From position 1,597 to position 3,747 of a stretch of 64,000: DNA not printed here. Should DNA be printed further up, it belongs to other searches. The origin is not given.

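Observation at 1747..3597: Rosetta-stone fusion: ketopantoate-reductase-like NAD(P)H domain fused to a dehydratase/reductase activase ATPase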

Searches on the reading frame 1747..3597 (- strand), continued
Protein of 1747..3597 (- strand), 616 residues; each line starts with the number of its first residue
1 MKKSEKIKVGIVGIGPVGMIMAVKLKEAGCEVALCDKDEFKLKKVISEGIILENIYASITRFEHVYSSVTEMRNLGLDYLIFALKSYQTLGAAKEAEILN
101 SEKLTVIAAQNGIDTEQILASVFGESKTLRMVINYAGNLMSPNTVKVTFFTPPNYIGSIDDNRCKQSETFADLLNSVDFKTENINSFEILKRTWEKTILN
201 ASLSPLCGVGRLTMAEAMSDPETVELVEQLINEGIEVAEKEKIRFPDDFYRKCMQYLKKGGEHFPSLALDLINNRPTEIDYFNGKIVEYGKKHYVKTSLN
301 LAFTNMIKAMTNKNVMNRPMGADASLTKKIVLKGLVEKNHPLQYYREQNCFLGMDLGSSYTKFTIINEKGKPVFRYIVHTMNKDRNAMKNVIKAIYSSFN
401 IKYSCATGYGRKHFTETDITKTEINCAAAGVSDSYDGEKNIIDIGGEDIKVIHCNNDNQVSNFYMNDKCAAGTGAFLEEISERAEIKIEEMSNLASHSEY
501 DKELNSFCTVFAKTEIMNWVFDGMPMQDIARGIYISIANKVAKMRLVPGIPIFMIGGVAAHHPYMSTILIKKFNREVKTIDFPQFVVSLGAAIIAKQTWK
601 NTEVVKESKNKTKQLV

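Call 64: find_homologous_proteins(query=P0142, max_evalue=1e-20)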
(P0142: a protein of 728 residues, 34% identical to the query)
Query P0142 (728 aa): 4622 proteins with E <= 1e-20 among 8000 candidates; the best 120 are listed.
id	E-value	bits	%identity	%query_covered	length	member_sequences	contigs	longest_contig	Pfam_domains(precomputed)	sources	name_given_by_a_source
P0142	0.0e+0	1666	100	100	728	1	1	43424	PF06050.20,PF02558.23,PF01210.30,PF03721.21,PF08546.18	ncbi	ncbi:MAG: hypothetical protein Kow0090_01790 [Myxococcota bacterium]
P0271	3.4e-178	612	64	55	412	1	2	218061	PF06050.20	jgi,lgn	jgi:benzoyl-CoA reductase/2-hydroxyglutaryl-CoA dehydratase subunit BcrC/BadD/HgdB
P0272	7.3e-178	611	65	55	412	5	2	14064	PF06050.20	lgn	-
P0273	1.9e-177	610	64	55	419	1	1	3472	PF06050.20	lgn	-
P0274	2.1e-177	610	62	55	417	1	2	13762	PF06050.20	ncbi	-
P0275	1.4e-176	607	64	55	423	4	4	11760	PF06050.20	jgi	jgi:benzoyl-CoA reductase/2-hydroxyglutaryl-CoA dehydratase subunit BcrC/BadD/HgdB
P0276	5.3e-176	605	64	55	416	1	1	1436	PF06050.20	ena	-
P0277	7.5e-176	605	63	57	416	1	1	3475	PF06050.20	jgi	jgi:benzoyl-CoA reductase/2-hydroxyglutaryl-CoA dehydratase subunit BcrC/BadD/HgdB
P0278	1.2e-175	604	64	55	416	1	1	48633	PF06050.20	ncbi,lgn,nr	ncbi:MAG: 2-hydroxyacyl-CoA dehydratase [Bacteroidales bacterium]|nr:2-hydroxyacyl-CoA dehydratase [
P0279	1.4e-175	604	64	55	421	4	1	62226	PF06050.20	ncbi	-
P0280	2.7e-175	603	64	55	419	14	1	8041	PF06050.20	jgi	-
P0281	2.9e-175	603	64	55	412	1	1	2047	PF06050.20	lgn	-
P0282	3.6e-175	602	63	55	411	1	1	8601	PF06050.20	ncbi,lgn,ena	-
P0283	3.9e-175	602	63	55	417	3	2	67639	PF06050.20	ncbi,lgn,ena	ncbi:MAG: 2-hydroxyacyl-CoA dehydratase family protein [bacterium]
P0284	6.8e-175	602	64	55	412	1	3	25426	PF06050.20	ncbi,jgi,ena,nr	ncbi:MAG: 2-hydroxyglutaryl-CoA dehydratase [Bacteroidetes bacterium GWA2_30_7]|nr:MAG: 2-hydroxyglu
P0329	5.6e-172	592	63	55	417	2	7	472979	PF06050.20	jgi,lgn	-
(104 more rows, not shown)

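Call 65: fold_search(model_id=the predicted structure, library=pdb)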
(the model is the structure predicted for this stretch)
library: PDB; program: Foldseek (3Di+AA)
matches with E <= 10: 1804; with E <= 0.001: 781
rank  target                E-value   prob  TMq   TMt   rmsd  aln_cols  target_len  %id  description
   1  9gai_D                4.2e-20  1.00  0.36  0.79   3.4       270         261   31  3-methylbenzoyl-CoA reductase from Thauera chlorobenzoica (MbdONPQ) (released 2026-02-18)
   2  4eht_B                9.0e-19  1.00  0.36  0.80   3.5       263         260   29  Activator of the 2-Hydroxyisocaproyl-CoA dehydratase from Clostridium difficile with bound ADP (released 2012-08-08)
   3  9gba_D                1.2e-18  1.00  0.37  0.82   3.3       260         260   32  3-methylbenzoyl-CoA reductase from Thauera chlorobenzoica (MbdONPQ) + AMPPNP (released 2026-02-18)
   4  4eht_A                1.2e-18  1.00  0.36  0.78   3.5       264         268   30  Activator of the 2-Hydroxyisocaproyl-CoA dehydratase from Clostridium difficile with bound ADP (released 2012-08-08)
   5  4ehu_B                2.9e-18  1.00  0.36  0.81   3.3       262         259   30  Activator of the 2-Hydroxyisocaproyl-CoA Dehydratase from Clostridium difficile with bound ADPNP (released 2012-08-08)
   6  1hux_A                3.9e-17  1.00  0.36  0.80   3.2       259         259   30  CRYSTAL STRUCTURE OF THE ACIDAMINOCOCCUS FERMENTANS (R)-2-HYDROXYGLUTARYL-COA DEHYDRATASE COMPONENT A (released 2001-03-21)
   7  7yyl_E                1.2e-16  1.00  0.35  0.82   3.5       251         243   34  nucleotide-free DCCP:DCCP-R complex (released 2022-12-28)
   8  9gai_C                1.3e-16  1.00  0.37  0.82   3.1       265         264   25  3-methylbenzoyl-CoA reductase from Thauera chlorobenzoica (MbdONPQ) (released 2026-02-18)
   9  2ew2_A                1.3e-16  1.00  0.30  0.55  11.2       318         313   24  Crystal Structure of the Putative 2-Dehydropantoate 2-Reductase from Enterococcus faecalis (released 2005-12-13)
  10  9gai_O                2.7e-16  1.00  0.37  0.82   3.1       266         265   25  3-methylbenzoyl-CoA reductase from Thauera chlorobenzoica (MbdONPQ) (released 2026-02-18)
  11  3wfi_A                7.1e-16  1.00  0.30  0.54  11.2       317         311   22  The crystal structure of D-mandelate dehydrogenase (released 2014-07-23)
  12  5x20_E                1.5e-15  1.00  0.35  0.63  11.1       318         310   23  The ternary structure of D-mandelate dehydrogenase with NADH and anilino(oxo)acetate (released 2017-04-05)
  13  5x20_B                3.6e-15  1.00  0.34  0.63  10.5       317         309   23  The ternary structure of D-mandelate dehydrogenase with NADH and anilino(oxo)acetate (released 2017-04-05)
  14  2ew2_B                5.2e-15  1.00  0.29  0.53  11.5       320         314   25  Crystal Structure of the Putative 2-Dehydropantoate 2-Reductase from Enterococcus faecalis (released 2005-12-13)
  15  3wfi_B                8.4e-15  1.00  0.29  0.53  11.5       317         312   22  The crystal structure of D-mandelate dehydrogenase (released 2014-07-23)
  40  8wl1                  1.5e-12  1.00  0.32  0.56  11.4       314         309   21  The crystal structure of D-mandelate dehydrogenase from Lactobacillus brevis (released 2024-10-02)
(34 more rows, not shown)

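Call 70: search_protein_families(library=pfam, proteins=[L084:7040-8794:+, L092:6227-7729:+], max_evalue=1)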
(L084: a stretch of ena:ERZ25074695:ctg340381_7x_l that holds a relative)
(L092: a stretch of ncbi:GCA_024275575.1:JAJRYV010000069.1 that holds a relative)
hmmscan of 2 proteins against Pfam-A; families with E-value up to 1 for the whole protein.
L084:7040-8794:+ (584 aa): 3 families
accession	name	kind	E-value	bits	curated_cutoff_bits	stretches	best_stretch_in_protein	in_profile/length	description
PF00501.34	AMP-binding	-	5.2e-67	226.7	29.9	1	29-385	9-384/384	AMP-binding enzyme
PF23562.2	AMP-binding_C_3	-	2.3e-09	38.1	20.8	1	421-556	1-120/124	AMP-binding enzyme C-terminal domain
PF00095.26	WAP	-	0.28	11.9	20.8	1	486-512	4-28/41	WAP-type (Whey Acidic Protein) 'four-disulfide core'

L092:6227-7729:+ (500 aa): 2 families
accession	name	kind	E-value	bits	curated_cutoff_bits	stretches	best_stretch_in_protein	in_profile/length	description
PF00501.34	AMP-binding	-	8.9e-58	196.3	29.9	1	2-313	50-384/384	AMP-binding enzyme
PF23562.2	AMP-binding_C_3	-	5.5e-11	43.4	20.8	1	349-487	1-123/124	AMP-binding enzyme C-terminal domain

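Call 75: find_encoding_contigs(protein=P0329, flank=10000, max_places=2)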
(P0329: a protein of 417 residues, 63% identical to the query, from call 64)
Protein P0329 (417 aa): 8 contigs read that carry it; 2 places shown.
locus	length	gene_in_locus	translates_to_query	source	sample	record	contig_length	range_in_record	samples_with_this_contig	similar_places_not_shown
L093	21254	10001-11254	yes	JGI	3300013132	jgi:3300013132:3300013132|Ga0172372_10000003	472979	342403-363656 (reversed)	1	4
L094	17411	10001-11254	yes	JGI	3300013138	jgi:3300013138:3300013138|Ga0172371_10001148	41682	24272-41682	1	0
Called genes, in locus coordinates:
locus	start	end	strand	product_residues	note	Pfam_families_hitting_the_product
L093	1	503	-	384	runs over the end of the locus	PF13484:Fer4_16 (faint), PF25160:LdpA_Fe-S-bd (faint), PF12838:Fer4_7 (weak), PF13183:Fer4_8, PF13187:Fer4_9, PF13237:Fer4_10 (weak), PF13534:Fer4_17, PF02754:CCG, +1 more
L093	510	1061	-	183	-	-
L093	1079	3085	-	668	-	PF02730:AFOR_N, PF01314:AFOR_C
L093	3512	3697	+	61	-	-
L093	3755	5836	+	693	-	PF02629:CoA_binding, PF13380:CoA_binding_2, PF13607:Succ_CoA_lig, PF19045:Ligase_CoA_2 (weak), PF13549:ATP-grasp_5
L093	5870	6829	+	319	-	PF02558:ApbA, PF02737:3HCDH_N (faint), PF03446:NAD_binding_2 (weak), PF03807:F420_oxidored, PF08546:ApbA_C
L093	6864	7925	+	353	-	PF08240:ADH_N, PF00107:ADH_zinc_N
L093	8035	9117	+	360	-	PF00378:ECH_1, PF16113:ECH_2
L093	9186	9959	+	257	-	PF00378:ECH_1, PF16113:ECH_2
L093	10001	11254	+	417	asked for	PF06050:HGD-D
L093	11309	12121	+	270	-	PF01869:BcrAD_BadFG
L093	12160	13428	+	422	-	PF00108:Thiolase_N, PF02803:Thiolase_C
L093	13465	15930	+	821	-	PF02737:3HCDH_N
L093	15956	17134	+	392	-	PF02771:Acyl-CoA_dh_N, PF02770:Acyl-CoA_dh_M, PF00441:Acyl-CoA_dh_1, PF08028:Acyl-CoA_dh_2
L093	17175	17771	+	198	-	PF01128:IspD (weak), PF12804:NTP_transf_3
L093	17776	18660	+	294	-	PF00941:FAD_binding_5, PF03450:CO_deh_flav_C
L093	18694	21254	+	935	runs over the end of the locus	PF00111:Fer2, PF01799:Fer2_2, PF01315:Ald_Xan_dh_C, PF02738:MoCoBD_1, PF20256:MoCoBD_2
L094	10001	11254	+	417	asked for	PF06050:HGD-D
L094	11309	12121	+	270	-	PF01869:BcrAD_BadFG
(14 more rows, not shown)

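Call 76: find_encoding_contigs(protein=P0278, flank=10000, max_places=2)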
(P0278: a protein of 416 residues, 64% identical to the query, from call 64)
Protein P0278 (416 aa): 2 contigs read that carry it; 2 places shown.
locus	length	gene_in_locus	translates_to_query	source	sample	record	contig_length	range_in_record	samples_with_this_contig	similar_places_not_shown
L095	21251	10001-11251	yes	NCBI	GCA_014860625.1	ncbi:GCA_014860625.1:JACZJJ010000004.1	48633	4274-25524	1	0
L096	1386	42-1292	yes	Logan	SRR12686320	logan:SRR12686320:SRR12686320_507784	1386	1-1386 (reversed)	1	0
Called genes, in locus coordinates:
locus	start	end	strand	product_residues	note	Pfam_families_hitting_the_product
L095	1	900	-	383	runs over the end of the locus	PF25160:LdpA_Fe-S-bd (faint), PF12838:Fer4_7 (weak), PF13183:Fer4_8, PF13187:Fer4_9, PF13237:Fer4_10 (weak), PF13534:Fer4_17 (weak), PF02754:CCG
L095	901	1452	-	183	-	PF13237:Fer4_10 (faint)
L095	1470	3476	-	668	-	PF02730:AFOR_N, PF01314:AFOR_C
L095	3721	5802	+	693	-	PF02629:CoA_binding, PF13380:CoA_binding_2, PF13607:Succ_CoA_lig, PF19045:Ligase_CoA_2 (weak), PF13549:ATP-grasp_5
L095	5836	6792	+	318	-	PF02558:ApbA, PF02737:3HCDH_N (weak), PF03446:NAD_binding_2 (weak), PF03807:F420_oxidored (weak), PF08546:ApbA_C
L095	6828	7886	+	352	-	PF08240:ADH_N, PF00107:ADH_zinc_N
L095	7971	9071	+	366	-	PF00378:ECH_1, PF16113:ECH_2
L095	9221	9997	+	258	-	PF00378:ECH_1, PF16113:ECH_2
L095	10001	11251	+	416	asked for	PF06050:HGD-D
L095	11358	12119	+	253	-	PF01869:BcrAD_BadFG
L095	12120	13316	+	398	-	PF00108:Thiolase_N, PF02803:Thiolase_C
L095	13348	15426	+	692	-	-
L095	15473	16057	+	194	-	PF12804:NTP_transf_3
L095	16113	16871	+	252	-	PF02625:XdhC_CoxI, PF13478:XdhC_C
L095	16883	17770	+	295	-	PF00941:FAD_binding_5, PF03450:CO_deh_flav_C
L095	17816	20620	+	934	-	PF00111:Fer2, PF01799:Fer2_2, PF01315:Ald_Xan_dh_C, PF02738:MoCoBD_1, PF20256:MoCoBD_2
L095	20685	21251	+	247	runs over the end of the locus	PF00106:adh_short, PF08659:KR, PF13561:adh_short_C2, PF23441:SDR (weak)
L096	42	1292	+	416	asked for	PF06050:HGD-D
